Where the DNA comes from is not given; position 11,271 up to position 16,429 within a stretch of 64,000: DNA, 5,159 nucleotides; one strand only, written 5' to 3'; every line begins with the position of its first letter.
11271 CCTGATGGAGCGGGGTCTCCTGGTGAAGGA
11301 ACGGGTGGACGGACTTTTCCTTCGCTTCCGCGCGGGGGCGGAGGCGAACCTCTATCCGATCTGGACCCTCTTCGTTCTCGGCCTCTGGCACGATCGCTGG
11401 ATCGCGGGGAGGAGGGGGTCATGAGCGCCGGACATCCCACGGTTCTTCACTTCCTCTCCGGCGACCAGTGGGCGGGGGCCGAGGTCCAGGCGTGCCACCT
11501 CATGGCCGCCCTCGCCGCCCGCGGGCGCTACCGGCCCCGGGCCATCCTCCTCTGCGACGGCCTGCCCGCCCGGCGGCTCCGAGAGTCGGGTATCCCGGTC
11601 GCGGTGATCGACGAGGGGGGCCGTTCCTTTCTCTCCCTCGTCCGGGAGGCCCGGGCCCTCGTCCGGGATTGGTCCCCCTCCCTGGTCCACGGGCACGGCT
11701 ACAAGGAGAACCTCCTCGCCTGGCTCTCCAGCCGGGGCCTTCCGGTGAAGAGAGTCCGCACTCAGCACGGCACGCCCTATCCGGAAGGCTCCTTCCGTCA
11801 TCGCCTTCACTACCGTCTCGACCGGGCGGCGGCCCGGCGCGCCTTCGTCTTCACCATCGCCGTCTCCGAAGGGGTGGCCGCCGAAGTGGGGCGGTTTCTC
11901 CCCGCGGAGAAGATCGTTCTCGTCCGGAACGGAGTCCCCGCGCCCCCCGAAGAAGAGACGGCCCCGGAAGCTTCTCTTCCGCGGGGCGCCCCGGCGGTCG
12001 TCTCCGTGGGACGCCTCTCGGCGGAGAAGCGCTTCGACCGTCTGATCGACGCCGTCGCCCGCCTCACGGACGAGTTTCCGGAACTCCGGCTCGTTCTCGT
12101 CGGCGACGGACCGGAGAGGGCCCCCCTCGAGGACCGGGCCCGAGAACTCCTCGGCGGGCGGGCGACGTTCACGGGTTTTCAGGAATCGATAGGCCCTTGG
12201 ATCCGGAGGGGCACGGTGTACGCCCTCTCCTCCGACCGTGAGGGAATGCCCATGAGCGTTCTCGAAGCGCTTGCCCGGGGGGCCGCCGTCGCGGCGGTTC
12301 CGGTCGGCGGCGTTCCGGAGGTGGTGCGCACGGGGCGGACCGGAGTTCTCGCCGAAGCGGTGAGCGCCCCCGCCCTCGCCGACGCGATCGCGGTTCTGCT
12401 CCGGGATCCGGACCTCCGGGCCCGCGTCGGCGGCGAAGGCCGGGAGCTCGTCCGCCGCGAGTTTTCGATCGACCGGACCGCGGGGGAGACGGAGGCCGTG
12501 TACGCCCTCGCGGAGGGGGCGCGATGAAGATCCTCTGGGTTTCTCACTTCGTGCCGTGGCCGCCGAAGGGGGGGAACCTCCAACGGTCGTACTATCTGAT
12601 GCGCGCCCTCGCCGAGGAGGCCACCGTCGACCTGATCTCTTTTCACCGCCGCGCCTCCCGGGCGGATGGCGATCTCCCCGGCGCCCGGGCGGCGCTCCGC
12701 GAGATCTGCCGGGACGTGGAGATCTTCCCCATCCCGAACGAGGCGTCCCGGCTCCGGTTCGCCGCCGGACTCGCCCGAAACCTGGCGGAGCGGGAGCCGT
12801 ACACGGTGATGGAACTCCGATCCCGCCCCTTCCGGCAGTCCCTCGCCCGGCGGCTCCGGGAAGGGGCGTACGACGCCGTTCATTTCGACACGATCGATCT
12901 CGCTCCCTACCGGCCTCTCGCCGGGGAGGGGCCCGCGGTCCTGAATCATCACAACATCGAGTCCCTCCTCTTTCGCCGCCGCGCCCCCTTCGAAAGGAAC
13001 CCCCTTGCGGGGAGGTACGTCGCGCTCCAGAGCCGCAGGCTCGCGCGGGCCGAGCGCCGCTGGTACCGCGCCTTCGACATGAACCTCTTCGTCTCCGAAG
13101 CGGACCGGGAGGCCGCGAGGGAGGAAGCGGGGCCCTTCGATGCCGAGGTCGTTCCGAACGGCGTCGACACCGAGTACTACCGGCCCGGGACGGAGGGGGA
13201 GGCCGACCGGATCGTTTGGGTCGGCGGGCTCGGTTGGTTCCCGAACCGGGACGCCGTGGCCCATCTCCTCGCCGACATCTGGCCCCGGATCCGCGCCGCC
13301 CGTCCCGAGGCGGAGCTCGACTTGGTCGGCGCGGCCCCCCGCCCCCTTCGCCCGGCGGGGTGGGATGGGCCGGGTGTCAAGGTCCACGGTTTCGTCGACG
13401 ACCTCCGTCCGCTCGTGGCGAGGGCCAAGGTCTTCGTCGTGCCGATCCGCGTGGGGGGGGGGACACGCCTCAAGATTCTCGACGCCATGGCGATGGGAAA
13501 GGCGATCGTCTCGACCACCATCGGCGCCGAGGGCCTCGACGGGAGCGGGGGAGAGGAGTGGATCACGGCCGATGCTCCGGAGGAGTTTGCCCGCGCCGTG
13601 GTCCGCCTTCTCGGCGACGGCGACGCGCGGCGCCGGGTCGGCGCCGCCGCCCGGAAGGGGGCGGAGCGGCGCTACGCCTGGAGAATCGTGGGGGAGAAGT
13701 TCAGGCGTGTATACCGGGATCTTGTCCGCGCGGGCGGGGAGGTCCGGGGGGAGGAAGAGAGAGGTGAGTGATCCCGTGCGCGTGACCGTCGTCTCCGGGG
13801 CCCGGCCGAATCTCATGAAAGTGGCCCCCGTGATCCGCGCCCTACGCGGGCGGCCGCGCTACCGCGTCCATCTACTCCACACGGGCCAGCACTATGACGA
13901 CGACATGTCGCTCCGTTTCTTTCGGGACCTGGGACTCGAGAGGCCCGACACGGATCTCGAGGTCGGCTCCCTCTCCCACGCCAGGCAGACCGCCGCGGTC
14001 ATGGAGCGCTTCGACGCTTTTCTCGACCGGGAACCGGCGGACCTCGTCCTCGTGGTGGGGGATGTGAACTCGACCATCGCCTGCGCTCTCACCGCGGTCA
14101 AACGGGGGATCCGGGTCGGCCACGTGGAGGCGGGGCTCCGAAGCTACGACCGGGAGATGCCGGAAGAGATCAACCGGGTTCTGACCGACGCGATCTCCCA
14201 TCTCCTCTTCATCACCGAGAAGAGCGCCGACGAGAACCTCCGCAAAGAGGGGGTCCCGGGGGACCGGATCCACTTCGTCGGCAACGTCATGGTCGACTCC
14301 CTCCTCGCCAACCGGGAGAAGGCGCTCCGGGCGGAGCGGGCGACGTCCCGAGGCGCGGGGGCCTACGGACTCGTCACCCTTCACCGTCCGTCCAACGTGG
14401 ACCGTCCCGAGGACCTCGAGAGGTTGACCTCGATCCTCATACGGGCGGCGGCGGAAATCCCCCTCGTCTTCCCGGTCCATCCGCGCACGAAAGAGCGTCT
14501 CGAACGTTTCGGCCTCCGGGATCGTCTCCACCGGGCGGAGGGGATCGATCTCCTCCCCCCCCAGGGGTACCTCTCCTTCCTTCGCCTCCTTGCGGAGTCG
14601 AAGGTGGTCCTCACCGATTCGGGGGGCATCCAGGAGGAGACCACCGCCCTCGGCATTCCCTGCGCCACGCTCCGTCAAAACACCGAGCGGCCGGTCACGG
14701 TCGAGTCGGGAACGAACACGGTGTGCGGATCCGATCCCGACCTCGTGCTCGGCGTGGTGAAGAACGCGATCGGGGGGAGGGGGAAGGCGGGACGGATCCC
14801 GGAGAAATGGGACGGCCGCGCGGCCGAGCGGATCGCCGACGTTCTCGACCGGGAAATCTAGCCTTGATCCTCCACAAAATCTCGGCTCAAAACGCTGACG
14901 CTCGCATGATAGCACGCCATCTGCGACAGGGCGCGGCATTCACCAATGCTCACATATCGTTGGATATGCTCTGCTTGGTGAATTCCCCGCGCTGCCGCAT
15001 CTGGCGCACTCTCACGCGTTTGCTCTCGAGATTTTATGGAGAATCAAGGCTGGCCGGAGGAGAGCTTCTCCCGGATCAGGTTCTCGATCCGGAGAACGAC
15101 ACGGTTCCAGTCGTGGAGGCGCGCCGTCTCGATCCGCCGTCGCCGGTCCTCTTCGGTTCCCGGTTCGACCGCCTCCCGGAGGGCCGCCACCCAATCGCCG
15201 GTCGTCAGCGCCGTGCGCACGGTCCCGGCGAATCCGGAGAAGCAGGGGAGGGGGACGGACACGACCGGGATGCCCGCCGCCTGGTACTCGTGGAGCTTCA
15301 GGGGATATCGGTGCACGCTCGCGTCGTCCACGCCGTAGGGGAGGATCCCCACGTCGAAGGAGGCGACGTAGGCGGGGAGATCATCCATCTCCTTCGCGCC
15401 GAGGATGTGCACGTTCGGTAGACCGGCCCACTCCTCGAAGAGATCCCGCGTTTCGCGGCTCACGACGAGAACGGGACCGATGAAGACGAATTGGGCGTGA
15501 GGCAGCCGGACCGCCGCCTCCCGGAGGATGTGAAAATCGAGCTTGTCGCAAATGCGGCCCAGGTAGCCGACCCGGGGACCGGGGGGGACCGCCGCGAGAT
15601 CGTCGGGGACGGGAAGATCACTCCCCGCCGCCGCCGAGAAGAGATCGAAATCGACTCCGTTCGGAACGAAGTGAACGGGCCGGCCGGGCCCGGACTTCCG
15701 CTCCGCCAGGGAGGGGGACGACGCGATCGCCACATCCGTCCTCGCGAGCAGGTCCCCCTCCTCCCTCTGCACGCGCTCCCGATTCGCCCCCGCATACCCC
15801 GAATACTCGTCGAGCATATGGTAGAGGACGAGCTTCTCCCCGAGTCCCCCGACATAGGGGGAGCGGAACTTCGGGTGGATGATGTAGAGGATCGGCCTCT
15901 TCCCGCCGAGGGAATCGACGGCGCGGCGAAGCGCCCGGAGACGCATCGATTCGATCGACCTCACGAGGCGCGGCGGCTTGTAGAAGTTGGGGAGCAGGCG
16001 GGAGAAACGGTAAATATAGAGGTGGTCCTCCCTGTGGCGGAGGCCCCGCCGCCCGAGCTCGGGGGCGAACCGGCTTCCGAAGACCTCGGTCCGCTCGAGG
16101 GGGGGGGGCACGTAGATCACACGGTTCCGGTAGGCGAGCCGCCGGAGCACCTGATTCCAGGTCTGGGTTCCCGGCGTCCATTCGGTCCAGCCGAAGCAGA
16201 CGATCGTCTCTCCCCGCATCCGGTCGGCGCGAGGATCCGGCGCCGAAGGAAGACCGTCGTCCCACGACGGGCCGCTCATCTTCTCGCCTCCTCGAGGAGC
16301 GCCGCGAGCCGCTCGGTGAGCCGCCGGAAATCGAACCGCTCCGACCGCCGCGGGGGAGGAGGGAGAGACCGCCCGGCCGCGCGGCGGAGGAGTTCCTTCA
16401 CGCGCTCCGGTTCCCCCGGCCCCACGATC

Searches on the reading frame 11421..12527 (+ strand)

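Call 10: search_protein_families(library=pfam, proteins=[window:11421-12527:+], max_evalue=0.0001)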
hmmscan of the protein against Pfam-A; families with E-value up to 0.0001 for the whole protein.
window:11421-12527:+ (368 aa): 6 families
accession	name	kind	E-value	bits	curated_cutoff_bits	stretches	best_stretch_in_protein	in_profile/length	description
PF00534.26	Glycos_transf_1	-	1e-33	116.8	26.4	1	182-342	7-171/172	Glycosyl transferases group 1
PF13692.12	Glyco_trans_1_4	-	2.2e-31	109.5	27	1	191-329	2-142/142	Glycosyl transferases group 1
PF13579.12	Glyco_trans_4_4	-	1.5e-16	61.5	29.7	1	19-171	2-158/158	Glycosyl transferase 4-like domain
PF13439.12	Glyco_transf_4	-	1.9e-16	61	28.5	1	19-172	3-166/170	Glycosyltransferase Family 4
PF13524.12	Glyco_trans_1_2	-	5.6e-07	30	25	1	270-356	57-141/144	Glycosyl transferase-like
PF13477.12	Glyco_trans_4_2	-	9.5e-05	23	23.4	0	53-144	40-135/139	Glycosyl transferase 4-like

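Call 63: search_protein_families(library=ncbifam, proteins=[window:11421-12527:+], max_evalue=0.00001)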
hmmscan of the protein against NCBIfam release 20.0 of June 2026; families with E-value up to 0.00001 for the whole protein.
window:11421-12527:+ (368 aa): 26 families (the best 25 are shown)
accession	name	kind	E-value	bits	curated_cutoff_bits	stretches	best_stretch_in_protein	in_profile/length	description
TIGR03088.1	stp2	hypoth_equivalog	2e-34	119.2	409.05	1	16-362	12-371/374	TIGR03088 family PEP-CTERM/XrtA system glycosyltransferase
NF041876.1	EPS_EpsE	equivalog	2.2e-27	96.3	400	1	137-354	161-386/389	exopolysaccharide biosynthesis GT4 family glycosyltransferase EpsE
TIGR04063.1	stp3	hypoth_equivalog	3.9e-22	78.7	442.05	1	73-362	80-393/397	TIGR04063 family PEP-CTERM/XrtA system glycosyltransferase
TIGR03999.1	thiol_BshA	equivalog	7.3e-21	74.5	273.7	1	187-362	196-371/375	N-acetyl-alpha-D-glucosaminyl L-malate synthase BshA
NF047684.1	TeichurnBiosyTuaC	equivalog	1.5e-18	66.9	550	1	178-361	207-386/391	teichuronic acid biosynthesis protein TuaC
TIGR02149.1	glgA_Coryne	subfamily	3.2e-17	62.7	302.4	1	144-361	147-387/391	glycogen synthase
NF011726.0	PRK15179.1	equivalog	4.9e-17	61.5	733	1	192-353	519-683/694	Vi polysaccharide biosynthesis protein TviE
NF038229.1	Glyco4_Geo_Pelo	equivalog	3.5e-16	59.1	400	1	77-361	47-333/338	GPMC system family 4 glycosyltransferase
TIGR03449.1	mycothiol_MshA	equivalog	5.2e-16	58.5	462.5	1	184-364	214-403/406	D-inositol-3-phosphate glycosyltransferase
NF012034.0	PRK15490.1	equivalog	2e-12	46.3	813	1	195-316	403-525/578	Vi polysaccharide biosynthesis glycosyltransferase TviE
TIGR04047.1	MSMEG_0565_glyc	hypoth_equivalog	5.8e-12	45.4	259.85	1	97-361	99-371/373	MSMEG_0565 family glycosyltransferase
NF053787.1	GlcN_PG_synth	equivalog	9.7e-12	44.4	480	1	189-356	196-351/361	N-acetylglucosaminyl phosphatidylglycerol synthase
NF050056.1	ProtGlycPglH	equivalog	2.6e-11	43.2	600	1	192-342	181-332/354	GalNAc-alpha-(1->4)-GalNAc-alpha-(1->3)-diNAcBac-PP-undecaprenol alpha-1,4-N-acetyl-D-galactosaminyltransferase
NF047880.1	glyco_SdgA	exception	4e-11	42.2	800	1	193-331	318-458/488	serine-aspartate repeat adhesin O-glycosyltransferase SdgA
NF050063.1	ProtGlycPglJ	equivalog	2.9e-09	36.6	500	1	186-335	190-338/363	N-acetylgalactosamine-N,N'-diacetylbacillosaminyl-diphospho-undecaprenol 4-alpha-N-acetylgalactosaminyltransferase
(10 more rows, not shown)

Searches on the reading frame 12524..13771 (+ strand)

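Call 10: search_protein_families(library=pfam, proteins=[window:12524-13771:+], max_evalue=0.0001)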
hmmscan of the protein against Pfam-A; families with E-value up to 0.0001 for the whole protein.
window:12524-13771:+ (415 aa): 4 families
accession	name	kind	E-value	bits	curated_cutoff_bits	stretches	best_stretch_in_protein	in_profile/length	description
PF13692.12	Glyco_trans_1_4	-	1.1e-26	94.2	27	1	229-365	3-142/142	Glycosyl transferases group 1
PF13439.12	Glyco_transf_4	-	3.2e-12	47.2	28.5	1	97-217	54-169/170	Glycosyltransferase Family 4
PF13524.12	Glyco_trans_1_2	-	2.4e-08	34.5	25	1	259-387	11-136/144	Glycosyl transferase-like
PF00534.26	Glycos_transf_1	-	2.6e-07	30.8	26.4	1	284-378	74-171/172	Glycosyl transferases group 1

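Call 63: search_protein_families(library=ncbifam, proteins=[window:12524-13771:+], max_evalue=0.00001)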
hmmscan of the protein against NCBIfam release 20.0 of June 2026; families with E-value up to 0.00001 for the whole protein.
window:12524-13771:+ (415 aa): 7 families
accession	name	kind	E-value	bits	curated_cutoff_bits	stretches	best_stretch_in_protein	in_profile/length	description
TIGR03087.1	stp1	hypoth_equivalog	9.5e-65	219.3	316.65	1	3-388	1-385/397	TIGR03087 family PEP-CTERM/XrtA system glycosyltransferase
TIGR04047.1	MSMEG_0565_glyc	hypoth_equivalog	4.7e-12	45.7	259.85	0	285-398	259-372/373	MSMEG_0565 family glycosyltransferase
TIGR03088.1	stp2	hypoth_equivalog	3e-10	39.7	409.05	1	285-400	257-373/374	TIGR03088 family PEP-CTERM/XrtA system glycosyltransferase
TIGR02149.1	glgA_Coryne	subfamily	1.7e-07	30.7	302.4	0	292-400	275-390/391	glycogen synthase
NF053787.1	GlcN_PG_synth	equivalog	3.4e-07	29.4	480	0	316-401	276-360/361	N-acetylglucosaminyl phosphatidylglycerol synthase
TIGR04063.1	stp3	hypoth_equivalog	1.4e-06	27.4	442.05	0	314-401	307-396/397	TIGR04063 family PEP-CTERM/XrtA system glycosyltransferase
TIGR03449.1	mycothiol_MshA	equivalog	5.9e-06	25.4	462.5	0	315-401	317-404/406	D-inositol-3-phosphate glycosyltransferase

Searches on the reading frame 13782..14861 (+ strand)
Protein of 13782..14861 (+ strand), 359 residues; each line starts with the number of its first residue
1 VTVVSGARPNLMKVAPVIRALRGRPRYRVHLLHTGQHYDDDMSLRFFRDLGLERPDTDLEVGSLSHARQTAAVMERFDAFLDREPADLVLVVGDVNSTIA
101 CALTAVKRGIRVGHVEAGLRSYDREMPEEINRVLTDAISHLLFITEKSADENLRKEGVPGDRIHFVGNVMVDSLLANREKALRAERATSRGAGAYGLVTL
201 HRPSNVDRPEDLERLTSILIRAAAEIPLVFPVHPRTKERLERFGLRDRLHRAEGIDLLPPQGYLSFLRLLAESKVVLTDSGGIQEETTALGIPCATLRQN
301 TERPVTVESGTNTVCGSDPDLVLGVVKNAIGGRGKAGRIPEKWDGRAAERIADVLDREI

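Call 11: search_protein_families(library=pfam, proteins=[window:13782-14861:+], max_evalue=0.0001)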
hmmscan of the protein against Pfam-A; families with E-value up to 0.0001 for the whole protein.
window:13782-14861:+ (359 aa): 1 family
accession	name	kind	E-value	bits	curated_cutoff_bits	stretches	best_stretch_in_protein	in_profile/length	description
PF02350.25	Epimerase_2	-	1.2e-102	343.8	30.6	1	20-355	2-346/347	UDP-N-acetylglucosamine 2-epimerase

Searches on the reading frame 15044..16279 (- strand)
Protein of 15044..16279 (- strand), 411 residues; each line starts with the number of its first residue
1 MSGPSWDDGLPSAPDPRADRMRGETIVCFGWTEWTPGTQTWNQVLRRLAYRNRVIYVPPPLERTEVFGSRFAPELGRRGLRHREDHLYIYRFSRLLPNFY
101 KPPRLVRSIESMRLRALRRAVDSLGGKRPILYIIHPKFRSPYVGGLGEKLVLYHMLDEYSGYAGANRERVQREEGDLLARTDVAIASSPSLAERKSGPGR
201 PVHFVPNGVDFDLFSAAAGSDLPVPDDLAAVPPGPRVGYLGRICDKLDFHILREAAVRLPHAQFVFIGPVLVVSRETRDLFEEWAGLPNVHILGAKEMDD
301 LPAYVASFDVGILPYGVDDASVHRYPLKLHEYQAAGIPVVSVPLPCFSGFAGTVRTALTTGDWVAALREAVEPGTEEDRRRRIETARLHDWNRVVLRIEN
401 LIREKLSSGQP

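Call 11: search_protein_families(library=pfam, proteins=[window:15044-16279:-], max_evalue=0.0001)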
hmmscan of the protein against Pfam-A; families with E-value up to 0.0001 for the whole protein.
window:15044-16279:- (411 aa): 2 families
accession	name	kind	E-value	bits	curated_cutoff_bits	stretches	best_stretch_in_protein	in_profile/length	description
PF13692.12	Glyco_trans_1_4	-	1.1e-09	39.1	27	1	235-351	2-115/142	Glycosyl transferases group 1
PF00534.26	Glycos_transf_1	-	5.7e-05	23.2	26.4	1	236-343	17-123/172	Glycosyl transferases group 1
